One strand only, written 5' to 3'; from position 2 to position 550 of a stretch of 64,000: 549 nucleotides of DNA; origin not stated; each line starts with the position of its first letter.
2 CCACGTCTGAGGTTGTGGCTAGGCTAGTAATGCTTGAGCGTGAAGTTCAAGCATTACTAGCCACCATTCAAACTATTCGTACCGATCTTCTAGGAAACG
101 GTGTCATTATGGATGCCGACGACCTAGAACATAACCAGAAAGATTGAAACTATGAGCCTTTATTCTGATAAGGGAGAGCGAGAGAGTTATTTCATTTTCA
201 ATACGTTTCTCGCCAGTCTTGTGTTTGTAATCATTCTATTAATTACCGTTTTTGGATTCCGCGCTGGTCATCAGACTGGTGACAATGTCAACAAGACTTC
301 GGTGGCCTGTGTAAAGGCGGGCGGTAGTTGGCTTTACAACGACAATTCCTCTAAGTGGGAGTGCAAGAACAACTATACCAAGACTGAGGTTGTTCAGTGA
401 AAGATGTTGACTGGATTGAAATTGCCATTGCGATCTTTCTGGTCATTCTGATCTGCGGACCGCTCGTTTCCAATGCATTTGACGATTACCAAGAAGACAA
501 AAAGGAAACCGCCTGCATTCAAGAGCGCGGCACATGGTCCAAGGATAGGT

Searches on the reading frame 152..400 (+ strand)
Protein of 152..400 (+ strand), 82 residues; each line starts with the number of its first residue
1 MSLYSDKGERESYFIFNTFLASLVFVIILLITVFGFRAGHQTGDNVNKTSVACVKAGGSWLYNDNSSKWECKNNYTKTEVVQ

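Call 87: search_protein_families(library=phrogs, alignment_id=A7, max_evalue=0.001)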
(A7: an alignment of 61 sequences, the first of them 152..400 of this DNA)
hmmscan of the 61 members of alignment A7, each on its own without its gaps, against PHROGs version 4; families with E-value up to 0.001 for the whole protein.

A. member 1, window:152-400:+ (82 aa): 0 families

B. families by the number of members that match (of 61 scanned): 51 families (the first 25 are shown)
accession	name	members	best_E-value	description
phrog_12872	-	2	3.4e-66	nicotinamide phosphoribosyl transferase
phrog_609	-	2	2.8e-47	RIIB lysis inhibitor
phrog_2255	-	2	3.4e-23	HNH endonuclease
phrog_762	-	2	1.6e-05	-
phrog_448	-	1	2.4e-181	nicotinamide phosphoribosyl transferase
phrog_612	-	1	1.2e-76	RIIA lysis inhibitor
phrog_16547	-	1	2e-75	nicotinamide phosphoribosyl transferase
phrog_15800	-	1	2e-69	nicotinamide phosphoribosyl transferase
phrog_619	-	1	7.6e-62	ribose-phosphate pyrophosphokinase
phrog_24229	-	1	6.6e-48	tRNA nucleotidyltransferase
phrog_200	-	1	4.7e-44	lipoprotein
phrog_2244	-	1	1.1e-43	tRNA nucleotidyltransferase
phrog_415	-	1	4e-37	polynucleotide kinase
phrog_335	-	1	1.3e-36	phosphatase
phrog_2979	-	1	8.9e-35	RIIA lysis inhibitor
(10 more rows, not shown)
